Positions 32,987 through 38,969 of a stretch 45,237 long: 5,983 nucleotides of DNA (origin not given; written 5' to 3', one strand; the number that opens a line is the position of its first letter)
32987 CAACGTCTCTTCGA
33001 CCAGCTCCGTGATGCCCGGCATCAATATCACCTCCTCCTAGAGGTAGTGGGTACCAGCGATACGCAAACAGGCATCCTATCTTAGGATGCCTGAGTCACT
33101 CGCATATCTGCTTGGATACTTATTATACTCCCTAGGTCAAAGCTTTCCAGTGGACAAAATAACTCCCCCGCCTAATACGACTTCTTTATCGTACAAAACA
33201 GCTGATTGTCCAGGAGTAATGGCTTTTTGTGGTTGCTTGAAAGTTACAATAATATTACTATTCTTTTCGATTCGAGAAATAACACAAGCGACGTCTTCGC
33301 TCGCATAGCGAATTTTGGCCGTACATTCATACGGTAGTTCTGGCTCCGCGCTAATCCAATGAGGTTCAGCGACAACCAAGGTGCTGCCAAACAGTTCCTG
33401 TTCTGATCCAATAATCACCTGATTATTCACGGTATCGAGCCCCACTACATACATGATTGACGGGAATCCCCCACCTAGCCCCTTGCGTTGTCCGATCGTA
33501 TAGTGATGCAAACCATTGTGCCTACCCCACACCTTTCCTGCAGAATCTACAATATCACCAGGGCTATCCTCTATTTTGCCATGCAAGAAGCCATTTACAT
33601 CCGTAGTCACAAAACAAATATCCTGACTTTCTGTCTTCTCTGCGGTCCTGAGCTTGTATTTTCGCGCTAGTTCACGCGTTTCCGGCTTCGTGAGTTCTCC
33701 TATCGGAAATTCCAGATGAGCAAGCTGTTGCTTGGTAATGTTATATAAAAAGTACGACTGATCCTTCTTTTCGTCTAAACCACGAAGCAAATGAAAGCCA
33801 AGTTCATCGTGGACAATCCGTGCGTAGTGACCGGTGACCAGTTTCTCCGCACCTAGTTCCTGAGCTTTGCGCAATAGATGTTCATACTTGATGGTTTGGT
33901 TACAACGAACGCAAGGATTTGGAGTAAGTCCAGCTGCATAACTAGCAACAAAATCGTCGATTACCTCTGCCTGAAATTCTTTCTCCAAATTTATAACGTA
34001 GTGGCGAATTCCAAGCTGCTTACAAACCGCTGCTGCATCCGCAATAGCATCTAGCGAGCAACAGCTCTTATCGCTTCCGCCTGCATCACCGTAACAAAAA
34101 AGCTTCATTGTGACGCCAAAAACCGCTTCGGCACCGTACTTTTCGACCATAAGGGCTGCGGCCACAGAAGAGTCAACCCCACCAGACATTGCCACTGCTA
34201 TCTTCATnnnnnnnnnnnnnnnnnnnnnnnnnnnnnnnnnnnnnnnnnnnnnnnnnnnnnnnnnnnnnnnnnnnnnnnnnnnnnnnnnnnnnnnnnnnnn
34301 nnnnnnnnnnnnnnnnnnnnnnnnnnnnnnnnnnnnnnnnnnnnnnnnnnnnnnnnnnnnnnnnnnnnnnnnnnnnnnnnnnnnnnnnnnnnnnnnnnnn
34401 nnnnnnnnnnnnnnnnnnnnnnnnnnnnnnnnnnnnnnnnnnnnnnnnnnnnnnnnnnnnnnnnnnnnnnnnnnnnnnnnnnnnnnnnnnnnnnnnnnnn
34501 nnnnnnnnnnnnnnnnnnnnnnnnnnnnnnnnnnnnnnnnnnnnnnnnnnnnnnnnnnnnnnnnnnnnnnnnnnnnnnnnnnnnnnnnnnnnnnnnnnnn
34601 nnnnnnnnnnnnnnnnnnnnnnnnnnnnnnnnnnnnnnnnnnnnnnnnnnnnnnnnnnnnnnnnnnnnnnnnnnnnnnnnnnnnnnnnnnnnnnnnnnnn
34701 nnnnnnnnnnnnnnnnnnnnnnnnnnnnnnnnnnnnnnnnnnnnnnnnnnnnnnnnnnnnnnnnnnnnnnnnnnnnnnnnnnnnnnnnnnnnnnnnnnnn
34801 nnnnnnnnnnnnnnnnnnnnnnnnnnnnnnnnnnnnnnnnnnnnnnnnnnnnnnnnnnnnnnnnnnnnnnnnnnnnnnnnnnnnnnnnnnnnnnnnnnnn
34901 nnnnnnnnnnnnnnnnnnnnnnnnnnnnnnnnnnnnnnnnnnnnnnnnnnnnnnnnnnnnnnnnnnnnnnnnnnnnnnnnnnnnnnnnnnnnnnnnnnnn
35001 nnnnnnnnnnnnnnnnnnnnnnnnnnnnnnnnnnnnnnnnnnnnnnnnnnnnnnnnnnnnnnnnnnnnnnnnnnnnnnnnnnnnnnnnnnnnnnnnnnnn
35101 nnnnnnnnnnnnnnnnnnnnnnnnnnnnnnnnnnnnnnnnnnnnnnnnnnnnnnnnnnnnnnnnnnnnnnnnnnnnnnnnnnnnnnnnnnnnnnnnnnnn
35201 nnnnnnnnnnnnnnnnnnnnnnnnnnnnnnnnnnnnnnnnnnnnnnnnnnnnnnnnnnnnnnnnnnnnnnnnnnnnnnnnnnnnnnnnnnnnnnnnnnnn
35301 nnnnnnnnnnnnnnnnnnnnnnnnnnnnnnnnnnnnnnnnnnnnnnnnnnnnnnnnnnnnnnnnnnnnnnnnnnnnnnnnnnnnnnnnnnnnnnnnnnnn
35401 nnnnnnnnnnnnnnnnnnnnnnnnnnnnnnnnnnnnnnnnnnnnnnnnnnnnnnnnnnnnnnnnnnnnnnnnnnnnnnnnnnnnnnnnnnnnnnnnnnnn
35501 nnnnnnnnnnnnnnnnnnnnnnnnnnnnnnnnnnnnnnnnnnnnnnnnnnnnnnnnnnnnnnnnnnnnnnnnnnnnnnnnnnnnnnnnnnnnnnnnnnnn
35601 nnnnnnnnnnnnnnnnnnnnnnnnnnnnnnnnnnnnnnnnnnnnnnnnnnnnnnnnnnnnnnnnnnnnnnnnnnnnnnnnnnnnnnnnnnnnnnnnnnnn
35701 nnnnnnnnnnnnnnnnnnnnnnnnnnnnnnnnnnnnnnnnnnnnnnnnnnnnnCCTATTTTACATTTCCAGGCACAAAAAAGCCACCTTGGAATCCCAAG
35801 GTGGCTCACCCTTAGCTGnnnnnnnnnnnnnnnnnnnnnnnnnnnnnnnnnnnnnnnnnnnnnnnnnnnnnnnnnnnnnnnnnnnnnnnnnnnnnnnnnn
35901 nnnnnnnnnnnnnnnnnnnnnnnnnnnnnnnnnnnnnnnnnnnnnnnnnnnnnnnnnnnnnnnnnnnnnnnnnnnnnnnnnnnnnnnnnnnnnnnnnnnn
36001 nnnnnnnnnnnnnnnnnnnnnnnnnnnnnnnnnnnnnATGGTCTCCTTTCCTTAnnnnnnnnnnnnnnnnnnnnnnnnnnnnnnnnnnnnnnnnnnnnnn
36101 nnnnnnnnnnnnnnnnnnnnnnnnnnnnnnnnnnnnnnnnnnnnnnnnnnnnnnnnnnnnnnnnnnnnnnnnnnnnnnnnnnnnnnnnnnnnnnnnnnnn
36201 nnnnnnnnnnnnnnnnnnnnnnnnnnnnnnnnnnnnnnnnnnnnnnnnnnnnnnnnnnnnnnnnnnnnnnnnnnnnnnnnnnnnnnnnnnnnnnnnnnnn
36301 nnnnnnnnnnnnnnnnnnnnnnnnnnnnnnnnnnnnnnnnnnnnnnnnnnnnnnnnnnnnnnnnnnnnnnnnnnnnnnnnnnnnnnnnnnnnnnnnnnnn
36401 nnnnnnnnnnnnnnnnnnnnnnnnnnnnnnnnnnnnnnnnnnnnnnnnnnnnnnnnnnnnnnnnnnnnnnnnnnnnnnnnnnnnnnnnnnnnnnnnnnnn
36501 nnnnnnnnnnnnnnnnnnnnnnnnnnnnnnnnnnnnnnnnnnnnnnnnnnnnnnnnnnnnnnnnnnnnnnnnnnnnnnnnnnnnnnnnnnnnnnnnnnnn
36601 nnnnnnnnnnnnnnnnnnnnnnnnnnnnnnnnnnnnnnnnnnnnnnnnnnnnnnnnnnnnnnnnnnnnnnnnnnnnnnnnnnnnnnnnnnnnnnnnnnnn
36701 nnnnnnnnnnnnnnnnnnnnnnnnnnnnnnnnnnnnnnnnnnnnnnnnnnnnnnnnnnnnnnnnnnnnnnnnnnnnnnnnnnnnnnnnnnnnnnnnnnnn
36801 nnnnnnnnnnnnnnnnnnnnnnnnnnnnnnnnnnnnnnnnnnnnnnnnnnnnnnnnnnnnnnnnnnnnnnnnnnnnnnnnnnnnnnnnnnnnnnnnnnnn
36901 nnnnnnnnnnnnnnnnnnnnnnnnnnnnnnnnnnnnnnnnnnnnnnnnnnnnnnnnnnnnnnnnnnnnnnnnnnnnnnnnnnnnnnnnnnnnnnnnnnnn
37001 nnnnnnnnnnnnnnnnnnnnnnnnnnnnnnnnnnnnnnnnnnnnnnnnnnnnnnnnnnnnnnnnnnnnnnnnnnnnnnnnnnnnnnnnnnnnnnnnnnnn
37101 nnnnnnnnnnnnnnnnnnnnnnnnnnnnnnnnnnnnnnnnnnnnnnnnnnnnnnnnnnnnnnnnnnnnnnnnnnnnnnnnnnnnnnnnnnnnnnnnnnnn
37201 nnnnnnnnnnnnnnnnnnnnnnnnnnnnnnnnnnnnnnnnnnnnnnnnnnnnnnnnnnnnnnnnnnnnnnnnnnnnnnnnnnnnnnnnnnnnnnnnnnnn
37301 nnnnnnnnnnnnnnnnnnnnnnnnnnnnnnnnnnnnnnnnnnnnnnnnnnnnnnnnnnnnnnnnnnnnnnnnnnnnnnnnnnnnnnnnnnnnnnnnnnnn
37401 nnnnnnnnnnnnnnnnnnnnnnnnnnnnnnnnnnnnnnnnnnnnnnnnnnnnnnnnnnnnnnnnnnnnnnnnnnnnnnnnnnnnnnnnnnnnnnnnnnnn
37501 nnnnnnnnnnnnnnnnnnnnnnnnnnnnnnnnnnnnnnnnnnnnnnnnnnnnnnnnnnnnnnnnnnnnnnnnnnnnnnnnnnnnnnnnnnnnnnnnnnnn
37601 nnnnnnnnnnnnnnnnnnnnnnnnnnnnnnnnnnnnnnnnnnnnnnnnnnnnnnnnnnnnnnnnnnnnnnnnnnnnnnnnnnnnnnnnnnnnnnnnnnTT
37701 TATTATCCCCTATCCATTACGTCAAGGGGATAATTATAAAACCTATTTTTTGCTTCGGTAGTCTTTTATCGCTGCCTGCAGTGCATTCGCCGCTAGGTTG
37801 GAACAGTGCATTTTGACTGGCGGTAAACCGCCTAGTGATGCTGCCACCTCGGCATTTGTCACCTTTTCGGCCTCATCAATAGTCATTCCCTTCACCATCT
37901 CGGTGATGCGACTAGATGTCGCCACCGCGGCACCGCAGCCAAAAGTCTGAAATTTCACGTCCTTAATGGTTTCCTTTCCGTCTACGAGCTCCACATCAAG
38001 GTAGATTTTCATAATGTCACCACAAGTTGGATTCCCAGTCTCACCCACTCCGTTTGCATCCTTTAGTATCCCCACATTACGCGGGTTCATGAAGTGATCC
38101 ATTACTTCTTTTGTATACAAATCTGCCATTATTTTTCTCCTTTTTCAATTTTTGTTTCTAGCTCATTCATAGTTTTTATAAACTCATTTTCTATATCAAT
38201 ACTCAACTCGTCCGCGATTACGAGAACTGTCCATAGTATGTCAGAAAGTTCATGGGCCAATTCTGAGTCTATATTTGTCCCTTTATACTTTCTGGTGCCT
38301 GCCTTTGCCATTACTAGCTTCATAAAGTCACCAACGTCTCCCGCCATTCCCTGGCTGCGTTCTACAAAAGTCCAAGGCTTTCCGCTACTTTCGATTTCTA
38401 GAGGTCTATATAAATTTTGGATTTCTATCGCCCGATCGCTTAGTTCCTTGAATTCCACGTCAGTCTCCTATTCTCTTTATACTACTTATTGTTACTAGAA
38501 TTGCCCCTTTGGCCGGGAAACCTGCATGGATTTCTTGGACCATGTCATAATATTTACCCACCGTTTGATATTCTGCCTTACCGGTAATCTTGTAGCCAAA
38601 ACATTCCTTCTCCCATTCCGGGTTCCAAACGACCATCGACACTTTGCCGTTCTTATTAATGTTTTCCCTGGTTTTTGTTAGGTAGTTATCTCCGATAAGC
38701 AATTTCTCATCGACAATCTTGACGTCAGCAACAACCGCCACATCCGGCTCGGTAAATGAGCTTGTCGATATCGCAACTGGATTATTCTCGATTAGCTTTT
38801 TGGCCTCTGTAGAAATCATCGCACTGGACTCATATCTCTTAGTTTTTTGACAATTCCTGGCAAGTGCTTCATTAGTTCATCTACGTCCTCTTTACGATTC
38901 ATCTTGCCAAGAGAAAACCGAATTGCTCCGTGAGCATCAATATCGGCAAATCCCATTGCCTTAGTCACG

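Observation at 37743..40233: Orphan Phd/YefM antitoxin-fold protein with CxxC heads the iscS...iscU operon in place of IscR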

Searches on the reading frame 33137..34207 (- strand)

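Call 59: search_protein_families(library=pfam, proteins=[window:33137-34207:-], max_evalue=0.001)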
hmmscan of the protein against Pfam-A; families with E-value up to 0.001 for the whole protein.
window:33137-34207:- (356 aa): 5 families
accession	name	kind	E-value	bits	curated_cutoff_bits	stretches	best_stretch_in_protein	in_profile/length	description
PF03054.22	tRNA_Me_trans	-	9.5e-74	247.9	20.6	1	1-201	1-201/202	tRNA methyl transferase HUP domain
PF20258.4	tRNA_Me_trans_C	-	7.3e-23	81.1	20.6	1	276-350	3-77/77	Aminomethyltransferase beta-barrel domain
PF20259.3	tRNA_Me_trans_M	-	5e-19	68.1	27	1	206-267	2-65/66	tRNA methyl transferase PRC-barrel domain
PF02540.23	NAD_synthase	-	6.3e-07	29.2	21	1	3-110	21-116/242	NAD synthase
PF00733.27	Asn_synthase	-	0.00036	20.7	21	1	3-90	20-95/354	Asparagine synthase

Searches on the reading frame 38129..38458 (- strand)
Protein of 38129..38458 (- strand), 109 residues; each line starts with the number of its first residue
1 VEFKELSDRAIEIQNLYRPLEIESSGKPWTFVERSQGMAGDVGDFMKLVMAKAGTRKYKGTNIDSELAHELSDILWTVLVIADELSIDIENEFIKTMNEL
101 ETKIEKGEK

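Call 5: search_protein_families(library=pfam, proteins=[window:38129-38458:-], max_evalue=0.1)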
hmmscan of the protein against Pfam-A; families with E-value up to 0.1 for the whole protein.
window:38129-38458:- (109 aa): 2 families
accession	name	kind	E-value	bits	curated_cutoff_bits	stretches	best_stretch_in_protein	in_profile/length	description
PF03819.22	MazG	-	0.0019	18.9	22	1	64-101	26-67/74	MazG nucleotide pyrophosphohydrolase domain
PF12643.12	MazG-like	-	0.014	16.1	27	1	62-106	29-74/85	MazG-like family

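Call 6: search_protein_families(library=ncbifam, proteins=[window:38129-38458:-], max_evalue=0.1)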
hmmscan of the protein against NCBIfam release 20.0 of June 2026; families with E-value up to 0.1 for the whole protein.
window:38129-38458:- (109 aa): 0 families

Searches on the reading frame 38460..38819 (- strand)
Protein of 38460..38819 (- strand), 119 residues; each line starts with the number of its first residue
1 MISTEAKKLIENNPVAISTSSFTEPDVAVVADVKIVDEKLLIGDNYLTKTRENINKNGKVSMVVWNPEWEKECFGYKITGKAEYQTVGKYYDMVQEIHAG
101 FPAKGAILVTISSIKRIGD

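Call 5: search_protein_families(library=pfam, proteins=[window:38460-38819:-], max_evalue=0.1)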
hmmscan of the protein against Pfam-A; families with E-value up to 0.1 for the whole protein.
window:38460-38819:- (119 aa): 1 family
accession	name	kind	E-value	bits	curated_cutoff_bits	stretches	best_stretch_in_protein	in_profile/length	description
PF01243.27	PNPOx_N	-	1.7e-06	28.9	28.1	1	5-94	4-85/120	Pyridoxamine 5'-phosphate oxidase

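Call 6: search_protein_families(library=ncbifam, proteins=[window:38460-38819:-], max_evalue=0.1)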
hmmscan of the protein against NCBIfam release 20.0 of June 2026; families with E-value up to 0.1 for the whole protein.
window:38460-38819:- (119 aa): 0 families
